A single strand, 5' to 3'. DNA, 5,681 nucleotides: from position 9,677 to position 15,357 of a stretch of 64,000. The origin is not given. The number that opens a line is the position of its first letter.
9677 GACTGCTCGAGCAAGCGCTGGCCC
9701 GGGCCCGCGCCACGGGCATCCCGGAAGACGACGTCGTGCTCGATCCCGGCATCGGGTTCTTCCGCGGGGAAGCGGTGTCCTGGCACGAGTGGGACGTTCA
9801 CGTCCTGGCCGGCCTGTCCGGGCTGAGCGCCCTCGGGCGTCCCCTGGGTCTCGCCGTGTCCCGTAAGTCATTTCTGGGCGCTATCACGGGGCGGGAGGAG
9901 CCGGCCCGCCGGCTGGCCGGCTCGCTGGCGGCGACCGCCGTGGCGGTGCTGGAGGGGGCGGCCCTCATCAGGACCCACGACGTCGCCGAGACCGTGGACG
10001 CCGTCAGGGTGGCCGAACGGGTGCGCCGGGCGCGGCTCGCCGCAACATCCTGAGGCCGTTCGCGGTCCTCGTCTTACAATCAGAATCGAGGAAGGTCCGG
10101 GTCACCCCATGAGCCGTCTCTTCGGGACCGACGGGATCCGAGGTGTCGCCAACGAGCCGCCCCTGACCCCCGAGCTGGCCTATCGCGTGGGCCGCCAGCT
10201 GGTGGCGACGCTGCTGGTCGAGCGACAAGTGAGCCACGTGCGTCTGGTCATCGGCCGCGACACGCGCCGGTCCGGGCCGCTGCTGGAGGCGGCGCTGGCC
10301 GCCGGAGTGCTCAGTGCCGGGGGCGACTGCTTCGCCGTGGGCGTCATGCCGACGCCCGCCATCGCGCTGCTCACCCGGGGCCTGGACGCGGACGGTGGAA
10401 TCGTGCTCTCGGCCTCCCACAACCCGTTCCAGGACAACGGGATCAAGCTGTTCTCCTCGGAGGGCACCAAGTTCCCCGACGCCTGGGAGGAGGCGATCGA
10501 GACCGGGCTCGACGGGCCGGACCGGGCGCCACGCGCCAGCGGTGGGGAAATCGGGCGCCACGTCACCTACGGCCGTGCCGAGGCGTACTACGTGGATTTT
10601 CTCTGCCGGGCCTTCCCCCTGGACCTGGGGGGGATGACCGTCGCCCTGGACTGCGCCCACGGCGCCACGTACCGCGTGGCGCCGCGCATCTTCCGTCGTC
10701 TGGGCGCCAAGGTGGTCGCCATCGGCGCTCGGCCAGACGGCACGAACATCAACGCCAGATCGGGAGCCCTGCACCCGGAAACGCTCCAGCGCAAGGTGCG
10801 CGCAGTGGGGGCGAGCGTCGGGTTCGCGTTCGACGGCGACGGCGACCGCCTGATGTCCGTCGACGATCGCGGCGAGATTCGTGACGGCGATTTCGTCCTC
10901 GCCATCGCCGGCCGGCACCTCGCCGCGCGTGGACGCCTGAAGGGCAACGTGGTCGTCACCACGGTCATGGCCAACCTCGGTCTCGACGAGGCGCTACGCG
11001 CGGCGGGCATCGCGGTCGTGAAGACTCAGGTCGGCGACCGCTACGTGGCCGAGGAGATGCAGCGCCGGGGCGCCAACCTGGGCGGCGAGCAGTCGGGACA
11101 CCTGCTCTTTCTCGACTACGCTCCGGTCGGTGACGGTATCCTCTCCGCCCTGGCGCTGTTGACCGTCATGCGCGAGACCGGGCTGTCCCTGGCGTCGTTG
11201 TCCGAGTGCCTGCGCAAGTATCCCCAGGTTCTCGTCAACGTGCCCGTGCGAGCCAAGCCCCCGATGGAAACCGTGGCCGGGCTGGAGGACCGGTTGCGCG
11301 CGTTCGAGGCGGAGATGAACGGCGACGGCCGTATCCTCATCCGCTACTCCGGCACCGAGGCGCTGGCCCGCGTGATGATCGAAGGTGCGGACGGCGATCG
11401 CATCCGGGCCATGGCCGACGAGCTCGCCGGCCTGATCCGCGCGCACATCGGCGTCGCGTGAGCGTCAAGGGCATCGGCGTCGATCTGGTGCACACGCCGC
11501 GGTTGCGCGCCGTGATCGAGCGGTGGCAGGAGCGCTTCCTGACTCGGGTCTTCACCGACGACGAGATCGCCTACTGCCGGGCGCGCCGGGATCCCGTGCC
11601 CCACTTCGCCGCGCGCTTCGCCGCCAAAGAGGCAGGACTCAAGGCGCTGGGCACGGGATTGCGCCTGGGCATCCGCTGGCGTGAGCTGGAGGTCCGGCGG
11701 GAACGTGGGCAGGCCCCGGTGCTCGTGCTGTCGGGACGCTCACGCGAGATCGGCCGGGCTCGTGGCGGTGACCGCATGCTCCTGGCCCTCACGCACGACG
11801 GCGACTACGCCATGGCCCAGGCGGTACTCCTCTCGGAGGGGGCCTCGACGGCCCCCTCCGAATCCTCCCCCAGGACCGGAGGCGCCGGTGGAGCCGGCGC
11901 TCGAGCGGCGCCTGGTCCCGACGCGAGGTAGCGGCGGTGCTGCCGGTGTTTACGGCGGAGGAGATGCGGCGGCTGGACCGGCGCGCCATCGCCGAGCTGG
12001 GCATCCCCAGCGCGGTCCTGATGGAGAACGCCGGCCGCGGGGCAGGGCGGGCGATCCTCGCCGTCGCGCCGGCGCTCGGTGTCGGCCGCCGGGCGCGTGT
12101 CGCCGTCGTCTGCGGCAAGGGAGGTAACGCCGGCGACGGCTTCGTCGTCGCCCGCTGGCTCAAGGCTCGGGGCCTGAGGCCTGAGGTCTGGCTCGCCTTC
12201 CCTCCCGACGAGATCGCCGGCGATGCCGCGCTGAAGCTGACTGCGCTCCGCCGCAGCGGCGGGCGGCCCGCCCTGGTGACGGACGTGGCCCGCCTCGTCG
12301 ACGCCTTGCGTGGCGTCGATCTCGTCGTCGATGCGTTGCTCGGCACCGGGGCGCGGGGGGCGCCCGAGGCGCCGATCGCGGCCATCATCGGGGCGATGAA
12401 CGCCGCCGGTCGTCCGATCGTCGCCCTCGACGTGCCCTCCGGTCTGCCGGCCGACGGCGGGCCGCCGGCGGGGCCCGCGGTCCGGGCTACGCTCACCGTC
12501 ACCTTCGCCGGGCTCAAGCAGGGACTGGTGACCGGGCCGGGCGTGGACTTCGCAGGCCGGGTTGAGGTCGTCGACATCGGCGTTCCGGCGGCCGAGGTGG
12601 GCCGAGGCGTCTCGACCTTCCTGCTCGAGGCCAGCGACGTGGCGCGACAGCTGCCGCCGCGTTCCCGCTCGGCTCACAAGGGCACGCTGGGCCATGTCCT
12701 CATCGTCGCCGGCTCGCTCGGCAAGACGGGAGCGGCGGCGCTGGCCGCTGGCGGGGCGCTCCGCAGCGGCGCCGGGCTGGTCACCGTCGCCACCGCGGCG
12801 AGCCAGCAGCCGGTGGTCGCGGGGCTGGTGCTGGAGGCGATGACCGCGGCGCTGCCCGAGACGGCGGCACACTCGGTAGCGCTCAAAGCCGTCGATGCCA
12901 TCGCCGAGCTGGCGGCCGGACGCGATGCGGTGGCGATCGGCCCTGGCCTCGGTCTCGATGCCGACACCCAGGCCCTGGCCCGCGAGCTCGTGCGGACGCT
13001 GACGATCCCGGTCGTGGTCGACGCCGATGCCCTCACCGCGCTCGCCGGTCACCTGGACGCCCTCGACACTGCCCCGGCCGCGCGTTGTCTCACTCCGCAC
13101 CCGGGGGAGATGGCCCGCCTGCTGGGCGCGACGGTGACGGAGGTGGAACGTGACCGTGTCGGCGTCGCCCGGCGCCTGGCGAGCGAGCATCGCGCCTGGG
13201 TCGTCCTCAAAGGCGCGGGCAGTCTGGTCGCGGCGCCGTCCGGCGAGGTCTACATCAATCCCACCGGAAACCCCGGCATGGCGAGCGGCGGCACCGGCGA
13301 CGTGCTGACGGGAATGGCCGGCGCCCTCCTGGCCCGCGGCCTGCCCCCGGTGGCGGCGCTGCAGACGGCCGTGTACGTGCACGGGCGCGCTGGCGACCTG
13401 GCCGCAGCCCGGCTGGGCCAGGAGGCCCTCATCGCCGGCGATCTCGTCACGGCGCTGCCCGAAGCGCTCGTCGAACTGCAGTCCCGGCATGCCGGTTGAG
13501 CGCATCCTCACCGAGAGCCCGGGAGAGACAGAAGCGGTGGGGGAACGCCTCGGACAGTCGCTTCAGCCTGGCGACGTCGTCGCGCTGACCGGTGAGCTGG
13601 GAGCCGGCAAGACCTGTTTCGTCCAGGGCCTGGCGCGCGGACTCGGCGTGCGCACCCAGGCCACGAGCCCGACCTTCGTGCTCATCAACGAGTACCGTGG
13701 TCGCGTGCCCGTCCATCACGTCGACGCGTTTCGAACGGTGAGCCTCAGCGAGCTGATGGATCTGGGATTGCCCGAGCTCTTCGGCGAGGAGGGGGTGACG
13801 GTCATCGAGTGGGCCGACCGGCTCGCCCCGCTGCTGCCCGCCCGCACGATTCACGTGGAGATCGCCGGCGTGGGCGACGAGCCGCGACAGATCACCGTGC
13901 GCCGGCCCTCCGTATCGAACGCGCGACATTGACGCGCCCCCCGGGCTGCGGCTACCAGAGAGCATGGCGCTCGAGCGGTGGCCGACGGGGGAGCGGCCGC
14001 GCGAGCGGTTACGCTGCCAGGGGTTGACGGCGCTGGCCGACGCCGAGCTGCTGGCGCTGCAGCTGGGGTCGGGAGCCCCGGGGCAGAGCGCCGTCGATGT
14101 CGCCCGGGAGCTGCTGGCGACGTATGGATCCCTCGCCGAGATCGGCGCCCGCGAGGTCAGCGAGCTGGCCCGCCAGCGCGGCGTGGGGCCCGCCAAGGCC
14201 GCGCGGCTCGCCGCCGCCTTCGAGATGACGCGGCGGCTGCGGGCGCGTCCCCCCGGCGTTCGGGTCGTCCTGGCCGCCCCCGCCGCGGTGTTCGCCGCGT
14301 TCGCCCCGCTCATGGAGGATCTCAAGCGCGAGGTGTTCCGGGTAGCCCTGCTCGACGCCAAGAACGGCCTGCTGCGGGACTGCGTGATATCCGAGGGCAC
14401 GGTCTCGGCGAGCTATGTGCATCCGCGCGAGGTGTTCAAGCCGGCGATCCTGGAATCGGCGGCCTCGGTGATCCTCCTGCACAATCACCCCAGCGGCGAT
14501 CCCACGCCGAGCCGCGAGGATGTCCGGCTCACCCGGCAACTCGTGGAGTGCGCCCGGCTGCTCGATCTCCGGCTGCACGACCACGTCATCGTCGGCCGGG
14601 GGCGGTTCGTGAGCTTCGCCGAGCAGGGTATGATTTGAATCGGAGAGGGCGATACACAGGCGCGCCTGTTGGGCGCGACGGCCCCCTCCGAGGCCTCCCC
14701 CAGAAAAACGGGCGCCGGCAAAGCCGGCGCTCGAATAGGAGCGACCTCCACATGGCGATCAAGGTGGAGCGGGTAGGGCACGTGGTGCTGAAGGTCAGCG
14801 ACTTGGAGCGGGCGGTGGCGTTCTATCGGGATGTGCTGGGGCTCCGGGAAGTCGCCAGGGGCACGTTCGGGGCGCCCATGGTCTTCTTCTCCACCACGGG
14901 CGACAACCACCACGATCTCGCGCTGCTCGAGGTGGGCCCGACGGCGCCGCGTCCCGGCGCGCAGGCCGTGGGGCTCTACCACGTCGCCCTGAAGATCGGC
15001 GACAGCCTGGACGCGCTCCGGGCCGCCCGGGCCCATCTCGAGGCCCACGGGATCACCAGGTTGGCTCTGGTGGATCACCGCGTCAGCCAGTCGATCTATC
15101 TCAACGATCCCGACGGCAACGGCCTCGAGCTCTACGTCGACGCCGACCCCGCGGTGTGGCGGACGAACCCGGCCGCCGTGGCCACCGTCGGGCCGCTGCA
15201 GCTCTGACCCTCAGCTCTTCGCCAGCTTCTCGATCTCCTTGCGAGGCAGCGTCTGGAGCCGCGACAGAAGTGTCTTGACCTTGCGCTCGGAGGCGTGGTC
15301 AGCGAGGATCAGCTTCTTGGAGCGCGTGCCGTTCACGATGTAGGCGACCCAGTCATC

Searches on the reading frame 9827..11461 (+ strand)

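Call 11: search_protein_families(library=pfam, proteins=[window:9827-11461:+], max_evalue=0.001)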
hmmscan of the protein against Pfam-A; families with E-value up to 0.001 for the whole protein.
window:9827-11461:+ (544 aa): 4 families
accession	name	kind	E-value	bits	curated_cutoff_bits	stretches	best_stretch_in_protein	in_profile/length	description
PF02878.22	PGM_PMM_I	-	7.6e-39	133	22.5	1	97-228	2-131/138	Phosphoglucomutase/phosphomannomutase, alpha/beta/alpha domain I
PF02880.22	PGM_PMM_III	-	1.3e-34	119.2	20.7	1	353-465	1-115/115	Phosphoglucomutase/phosphomannomutase, alpha/beta/alpha domain III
PF02879.22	PGM_PMM_II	-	1.5e-14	54.8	29.3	1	255-349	3-103/103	Phosphoglucomutase/phosphomannomutase, alpha/beta/alpha domain II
PF00408.26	PGM_PMM_IV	-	3e-13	50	23.1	1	469-534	1-66/68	Phosphoglucomutase/phosphomannomutase, C-terminal domain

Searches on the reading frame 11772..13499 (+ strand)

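Call 11: search_protein_families(library=pfam, proteins=[window:11772-13499:+], max_evalue=0.001)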
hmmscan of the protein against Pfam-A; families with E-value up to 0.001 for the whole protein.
window:11772-13499:+ (575 aa): 3 families
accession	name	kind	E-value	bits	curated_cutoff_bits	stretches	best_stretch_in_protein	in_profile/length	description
PF01256.23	Carb_kinase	-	1.2e-53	182.5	27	1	309-560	1-238/242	NAD(P)H-hydrate dehydratase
PF03853.21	YjeF_N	-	5.4e-41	140.8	24.9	1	81-251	2-169/169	YjeF-related protein N-terminus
PF08543.17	Phos_pyr_kin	-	0.00053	19.9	27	0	333-534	5-225/246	Phosphomethylpyrimidine kinase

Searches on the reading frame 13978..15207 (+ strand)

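Call 11: search_protein_families(library=pfam, proteins=[window:13978-15207:+], max_evalue=0.001)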
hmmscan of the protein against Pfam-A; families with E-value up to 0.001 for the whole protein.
window:13978-15207:+ (409 aa): 4 families
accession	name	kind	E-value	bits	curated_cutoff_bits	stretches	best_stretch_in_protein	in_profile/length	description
PF00903.31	Glyoxalase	-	1.7e-16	61.1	20.6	1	265-385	1-121/121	Glyoxalase/Bleomycin resistance protein/Dioxygenase superfamily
PF18029.7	Glyoxalase_6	-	2.9e-07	31.5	23.6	1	268-385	1-105/106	Glyoxalase-like domain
PF22677.2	Ble-like_N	-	1.5e-06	28.3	24.5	1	266-290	2-26/41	Bleomycin resistance protein-like N-terminal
PF13669.12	Glyoxalase_4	-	3.9e-06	27.6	27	1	268-360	2-92/109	Glyoxalase/Bleomycin resistance protein/Dioxygenase superfamily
